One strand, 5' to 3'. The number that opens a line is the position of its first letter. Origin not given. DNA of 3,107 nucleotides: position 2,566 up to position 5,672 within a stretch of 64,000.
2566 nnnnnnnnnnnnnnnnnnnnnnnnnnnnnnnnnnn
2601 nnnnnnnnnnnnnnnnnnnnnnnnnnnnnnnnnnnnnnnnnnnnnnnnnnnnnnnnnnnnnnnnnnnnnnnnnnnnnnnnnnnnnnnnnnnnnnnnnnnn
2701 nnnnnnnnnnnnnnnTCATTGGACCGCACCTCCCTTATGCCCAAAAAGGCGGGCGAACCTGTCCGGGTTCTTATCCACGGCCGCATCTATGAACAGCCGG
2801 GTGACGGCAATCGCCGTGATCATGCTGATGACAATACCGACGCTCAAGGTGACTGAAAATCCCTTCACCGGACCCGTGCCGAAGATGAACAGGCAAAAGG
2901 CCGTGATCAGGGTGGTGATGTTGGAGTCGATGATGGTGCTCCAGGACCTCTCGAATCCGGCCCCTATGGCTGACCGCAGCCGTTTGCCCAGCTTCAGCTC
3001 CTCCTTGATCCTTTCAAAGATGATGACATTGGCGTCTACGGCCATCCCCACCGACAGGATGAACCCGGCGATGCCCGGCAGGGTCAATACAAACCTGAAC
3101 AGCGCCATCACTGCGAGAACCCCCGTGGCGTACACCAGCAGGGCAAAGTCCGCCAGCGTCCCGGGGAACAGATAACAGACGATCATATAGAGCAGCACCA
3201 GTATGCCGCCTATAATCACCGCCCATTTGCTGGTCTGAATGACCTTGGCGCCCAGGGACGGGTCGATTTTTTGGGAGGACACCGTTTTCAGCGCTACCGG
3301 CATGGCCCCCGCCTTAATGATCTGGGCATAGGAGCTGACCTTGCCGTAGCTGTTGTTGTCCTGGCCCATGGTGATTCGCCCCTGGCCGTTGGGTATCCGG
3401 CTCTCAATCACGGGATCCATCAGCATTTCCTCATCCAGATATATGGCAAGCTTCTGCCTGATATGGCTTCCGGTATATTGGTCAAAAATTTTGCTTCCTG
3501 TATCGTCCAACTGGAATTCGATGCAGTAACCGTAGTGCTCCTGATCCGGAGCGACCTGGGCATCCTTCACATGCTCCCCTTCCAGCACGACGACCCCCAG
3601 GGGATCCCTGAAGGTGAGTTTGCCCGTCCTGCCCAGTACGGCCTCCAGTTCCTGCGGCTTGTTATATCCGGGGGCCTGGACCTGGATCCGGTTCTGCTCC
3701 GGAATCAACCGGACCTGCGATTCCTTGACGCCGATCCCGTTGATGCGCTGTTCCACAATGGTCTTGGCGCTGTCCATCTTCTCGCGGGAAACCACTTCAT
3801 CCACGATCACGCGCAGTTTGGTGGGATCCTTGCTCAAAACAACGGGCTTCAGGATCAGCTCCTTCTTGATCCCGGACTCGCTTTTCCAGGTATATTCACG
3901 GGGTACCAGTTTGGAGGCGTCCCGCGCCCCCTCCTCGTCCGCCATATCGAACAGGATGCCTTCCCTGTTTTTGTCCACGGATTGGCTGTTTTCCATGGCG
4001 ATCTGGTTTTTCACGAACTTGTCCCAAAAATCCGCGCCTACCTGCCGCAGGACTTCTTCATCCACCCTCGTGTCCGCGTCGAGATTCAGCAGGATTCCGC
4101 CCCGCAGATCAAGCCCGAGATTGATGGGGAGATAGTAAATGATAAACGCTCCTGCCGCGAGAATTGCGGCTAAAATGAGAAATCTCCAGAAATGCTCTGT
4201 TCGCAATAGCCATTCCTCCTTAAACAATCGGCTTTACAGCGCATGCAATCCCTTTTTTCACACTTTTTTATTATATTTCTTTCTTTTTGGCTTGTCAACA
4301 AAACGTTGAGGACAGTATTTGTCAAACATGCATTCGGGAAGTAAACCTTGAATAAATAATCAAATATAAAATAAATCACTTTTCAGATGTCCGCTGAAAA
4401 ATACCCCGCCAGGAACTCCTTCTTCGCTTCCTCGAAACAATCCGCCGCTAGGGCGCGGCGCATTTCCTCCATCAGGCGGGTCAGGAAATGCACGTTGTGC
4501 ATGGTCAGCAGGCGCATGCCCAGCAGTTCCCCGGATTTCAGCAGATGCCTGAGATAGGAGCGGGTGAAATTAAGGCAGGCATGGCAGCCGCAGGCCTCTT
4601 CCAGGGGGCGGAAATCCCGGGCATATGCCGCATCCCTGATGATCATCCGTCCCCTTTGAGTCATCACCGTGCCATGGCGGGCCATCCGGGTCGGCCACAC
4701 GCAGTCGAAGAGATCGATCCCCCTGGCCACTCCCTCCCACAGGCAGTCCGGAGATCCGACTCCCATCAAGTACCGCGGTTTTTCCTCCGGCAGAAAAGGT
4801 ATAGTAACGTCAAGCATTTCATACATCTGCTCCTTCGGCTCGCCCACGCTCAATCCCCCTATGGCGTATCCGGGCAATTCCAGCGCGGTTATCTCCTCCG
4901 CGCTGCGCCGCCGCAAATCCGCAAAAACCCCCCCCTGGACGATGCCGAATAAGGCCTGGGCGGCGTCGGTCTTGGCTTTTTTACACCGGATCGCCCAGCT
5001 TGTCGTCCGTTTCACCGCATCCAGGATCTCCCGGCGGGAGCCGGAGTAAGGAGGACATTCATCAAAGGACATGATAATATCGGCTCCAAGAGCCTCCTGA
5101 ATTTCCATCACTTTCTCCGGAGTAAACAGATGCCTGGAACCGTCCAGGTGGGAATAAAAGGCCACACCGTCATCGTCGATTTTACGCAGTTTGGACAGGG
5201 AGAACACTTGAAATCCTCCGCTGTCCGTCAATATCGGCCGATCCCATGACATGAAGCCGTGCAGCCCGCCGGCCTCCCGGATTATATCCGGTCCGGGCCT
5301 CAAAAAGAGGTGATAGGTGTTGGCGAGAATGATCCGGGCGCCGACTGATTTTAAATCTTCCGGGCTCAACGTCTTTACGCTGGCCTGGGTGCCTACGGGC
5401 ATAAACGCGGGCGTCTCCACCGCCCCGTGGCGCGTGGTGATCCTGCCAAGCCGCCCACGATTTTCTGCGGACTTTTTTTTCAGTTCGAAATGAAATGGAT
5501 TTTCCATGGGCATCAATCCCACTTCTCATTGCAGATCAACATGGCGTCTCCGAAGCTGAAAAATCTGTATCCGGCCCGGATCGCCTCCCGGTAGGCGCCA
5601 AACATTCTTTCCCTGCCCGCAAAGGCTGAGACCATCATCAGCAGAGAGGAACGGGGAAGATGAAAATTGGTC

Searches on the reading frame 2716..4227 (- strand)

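Call 87: search_protein_families(library=pfam, proteins=[window:2716-4227:-], max_evalue=0.00001)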
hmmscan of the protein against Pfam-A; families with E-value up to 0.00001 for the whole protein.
window:2716-4227:- (503 aa): 4 families
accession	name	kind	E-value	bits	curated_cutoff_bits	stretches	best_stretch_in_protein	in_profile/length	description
PF22599.2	SecDF_P1_head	-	2.4e-19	69.7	27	1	213-311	19-114/114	SecDF, P1 head subdomain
PF02355.23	SecD_SecF_C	-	7.2e-17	61.8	20.5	1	313-475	13-178/189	Protein export membrane protein SecD/SecF, C-terminal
PF21760.3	SecD_1st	-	2e-13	50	27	1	151-208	1-57/60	Protein translocase subunit SecDF, P1 domain, N-terminal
PF03176.21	MMPL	-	5.8e-08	32.5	20.5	1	347-475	171-294/333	MMPL family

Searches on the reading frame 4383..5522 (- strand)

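Call 87: search_protein_families(library=pfam, proteins=[window:4383-5522:-], max_evalue=0.00001)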
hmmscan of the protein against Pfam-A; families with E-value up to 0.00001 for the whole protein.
window:4383-5522:- (379 aa): 1 family
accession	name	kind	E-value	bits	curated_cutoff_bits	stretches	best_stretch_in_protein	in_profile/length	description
PF01702.25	TGT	-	1.6e-162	541.1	26.3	1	23-374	3-355/357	Queuine tRNA-ribosyltransferase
